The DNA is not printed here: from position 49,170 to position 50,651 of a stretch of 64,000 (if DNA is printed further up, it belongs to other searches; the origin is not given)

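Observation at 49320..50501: Second MalY-type C-S lyase paralog in a PTS context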

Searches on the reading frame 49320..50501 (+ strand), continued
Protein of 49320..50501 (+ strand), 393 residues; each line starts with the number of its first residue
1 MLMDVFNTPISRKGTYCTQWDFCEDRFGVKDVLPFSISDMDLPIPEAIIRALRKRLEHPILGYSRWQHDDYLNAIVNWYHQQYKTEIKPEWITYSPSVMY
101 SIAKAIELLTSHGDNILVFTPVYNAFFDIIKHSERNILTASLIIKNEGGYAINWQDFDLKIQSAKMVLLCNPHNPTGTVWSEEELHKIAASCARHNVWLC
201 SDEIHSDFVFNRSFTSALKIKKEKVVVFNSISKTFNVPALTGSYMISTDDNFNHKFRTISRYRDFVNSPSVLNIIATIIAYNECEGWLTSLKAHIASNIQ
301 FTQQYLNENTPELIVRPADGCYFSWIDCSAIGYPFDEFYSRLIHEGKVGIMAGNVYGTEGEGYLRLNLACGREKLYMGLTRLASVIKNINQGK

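Call 80: search_solved_structures(query=window:49326-50501:+, max_evalue=1e-60, show_alignments=5)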
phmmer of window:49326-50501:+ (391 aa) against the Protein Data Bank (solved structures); distinct sequences matched with E-value up to 1e-60: 9.
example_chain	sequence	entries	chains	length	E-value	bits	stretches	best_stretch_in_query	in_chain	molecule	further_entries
1d2f_A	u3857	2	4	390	1.1e-85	291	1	4-386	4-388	MALY PROTEIN | Protein MalY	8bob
4dgt_A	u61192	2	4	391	4.9e-85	288.8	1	4-384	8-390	Putative pyridoxal phosphate-dependent transferase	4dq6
9k71_A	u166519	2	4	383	1.6e-72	247.6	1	1-380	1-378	cysteine-S-conjugate beta-lyase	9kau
3t32_A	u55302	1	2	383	2.4e-71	243.7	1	1-380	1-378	Aminotransferase, class I/II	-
8juj_A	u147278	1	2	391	7.5e-71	242.1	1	1-381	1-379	Aspartate aminotransferase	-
6qp3_A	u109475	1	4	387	3.9e-70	239.7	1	9-383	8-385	Cystathionine beta-lyase PatB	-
8y54_A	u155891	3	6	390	1.1e-65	225.1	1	30-388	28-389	cysteine-S-conjugate beta-lyase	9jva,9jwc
3dzz_A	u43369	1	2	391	1.2e-65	225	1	29-388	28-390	putative pyridoxal 5'-phosphate-dependent C-S lyase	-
9m0q_A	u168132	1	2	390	1.5e-65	224.6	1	30-388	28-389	cysteine-S-conjugate beta-lyase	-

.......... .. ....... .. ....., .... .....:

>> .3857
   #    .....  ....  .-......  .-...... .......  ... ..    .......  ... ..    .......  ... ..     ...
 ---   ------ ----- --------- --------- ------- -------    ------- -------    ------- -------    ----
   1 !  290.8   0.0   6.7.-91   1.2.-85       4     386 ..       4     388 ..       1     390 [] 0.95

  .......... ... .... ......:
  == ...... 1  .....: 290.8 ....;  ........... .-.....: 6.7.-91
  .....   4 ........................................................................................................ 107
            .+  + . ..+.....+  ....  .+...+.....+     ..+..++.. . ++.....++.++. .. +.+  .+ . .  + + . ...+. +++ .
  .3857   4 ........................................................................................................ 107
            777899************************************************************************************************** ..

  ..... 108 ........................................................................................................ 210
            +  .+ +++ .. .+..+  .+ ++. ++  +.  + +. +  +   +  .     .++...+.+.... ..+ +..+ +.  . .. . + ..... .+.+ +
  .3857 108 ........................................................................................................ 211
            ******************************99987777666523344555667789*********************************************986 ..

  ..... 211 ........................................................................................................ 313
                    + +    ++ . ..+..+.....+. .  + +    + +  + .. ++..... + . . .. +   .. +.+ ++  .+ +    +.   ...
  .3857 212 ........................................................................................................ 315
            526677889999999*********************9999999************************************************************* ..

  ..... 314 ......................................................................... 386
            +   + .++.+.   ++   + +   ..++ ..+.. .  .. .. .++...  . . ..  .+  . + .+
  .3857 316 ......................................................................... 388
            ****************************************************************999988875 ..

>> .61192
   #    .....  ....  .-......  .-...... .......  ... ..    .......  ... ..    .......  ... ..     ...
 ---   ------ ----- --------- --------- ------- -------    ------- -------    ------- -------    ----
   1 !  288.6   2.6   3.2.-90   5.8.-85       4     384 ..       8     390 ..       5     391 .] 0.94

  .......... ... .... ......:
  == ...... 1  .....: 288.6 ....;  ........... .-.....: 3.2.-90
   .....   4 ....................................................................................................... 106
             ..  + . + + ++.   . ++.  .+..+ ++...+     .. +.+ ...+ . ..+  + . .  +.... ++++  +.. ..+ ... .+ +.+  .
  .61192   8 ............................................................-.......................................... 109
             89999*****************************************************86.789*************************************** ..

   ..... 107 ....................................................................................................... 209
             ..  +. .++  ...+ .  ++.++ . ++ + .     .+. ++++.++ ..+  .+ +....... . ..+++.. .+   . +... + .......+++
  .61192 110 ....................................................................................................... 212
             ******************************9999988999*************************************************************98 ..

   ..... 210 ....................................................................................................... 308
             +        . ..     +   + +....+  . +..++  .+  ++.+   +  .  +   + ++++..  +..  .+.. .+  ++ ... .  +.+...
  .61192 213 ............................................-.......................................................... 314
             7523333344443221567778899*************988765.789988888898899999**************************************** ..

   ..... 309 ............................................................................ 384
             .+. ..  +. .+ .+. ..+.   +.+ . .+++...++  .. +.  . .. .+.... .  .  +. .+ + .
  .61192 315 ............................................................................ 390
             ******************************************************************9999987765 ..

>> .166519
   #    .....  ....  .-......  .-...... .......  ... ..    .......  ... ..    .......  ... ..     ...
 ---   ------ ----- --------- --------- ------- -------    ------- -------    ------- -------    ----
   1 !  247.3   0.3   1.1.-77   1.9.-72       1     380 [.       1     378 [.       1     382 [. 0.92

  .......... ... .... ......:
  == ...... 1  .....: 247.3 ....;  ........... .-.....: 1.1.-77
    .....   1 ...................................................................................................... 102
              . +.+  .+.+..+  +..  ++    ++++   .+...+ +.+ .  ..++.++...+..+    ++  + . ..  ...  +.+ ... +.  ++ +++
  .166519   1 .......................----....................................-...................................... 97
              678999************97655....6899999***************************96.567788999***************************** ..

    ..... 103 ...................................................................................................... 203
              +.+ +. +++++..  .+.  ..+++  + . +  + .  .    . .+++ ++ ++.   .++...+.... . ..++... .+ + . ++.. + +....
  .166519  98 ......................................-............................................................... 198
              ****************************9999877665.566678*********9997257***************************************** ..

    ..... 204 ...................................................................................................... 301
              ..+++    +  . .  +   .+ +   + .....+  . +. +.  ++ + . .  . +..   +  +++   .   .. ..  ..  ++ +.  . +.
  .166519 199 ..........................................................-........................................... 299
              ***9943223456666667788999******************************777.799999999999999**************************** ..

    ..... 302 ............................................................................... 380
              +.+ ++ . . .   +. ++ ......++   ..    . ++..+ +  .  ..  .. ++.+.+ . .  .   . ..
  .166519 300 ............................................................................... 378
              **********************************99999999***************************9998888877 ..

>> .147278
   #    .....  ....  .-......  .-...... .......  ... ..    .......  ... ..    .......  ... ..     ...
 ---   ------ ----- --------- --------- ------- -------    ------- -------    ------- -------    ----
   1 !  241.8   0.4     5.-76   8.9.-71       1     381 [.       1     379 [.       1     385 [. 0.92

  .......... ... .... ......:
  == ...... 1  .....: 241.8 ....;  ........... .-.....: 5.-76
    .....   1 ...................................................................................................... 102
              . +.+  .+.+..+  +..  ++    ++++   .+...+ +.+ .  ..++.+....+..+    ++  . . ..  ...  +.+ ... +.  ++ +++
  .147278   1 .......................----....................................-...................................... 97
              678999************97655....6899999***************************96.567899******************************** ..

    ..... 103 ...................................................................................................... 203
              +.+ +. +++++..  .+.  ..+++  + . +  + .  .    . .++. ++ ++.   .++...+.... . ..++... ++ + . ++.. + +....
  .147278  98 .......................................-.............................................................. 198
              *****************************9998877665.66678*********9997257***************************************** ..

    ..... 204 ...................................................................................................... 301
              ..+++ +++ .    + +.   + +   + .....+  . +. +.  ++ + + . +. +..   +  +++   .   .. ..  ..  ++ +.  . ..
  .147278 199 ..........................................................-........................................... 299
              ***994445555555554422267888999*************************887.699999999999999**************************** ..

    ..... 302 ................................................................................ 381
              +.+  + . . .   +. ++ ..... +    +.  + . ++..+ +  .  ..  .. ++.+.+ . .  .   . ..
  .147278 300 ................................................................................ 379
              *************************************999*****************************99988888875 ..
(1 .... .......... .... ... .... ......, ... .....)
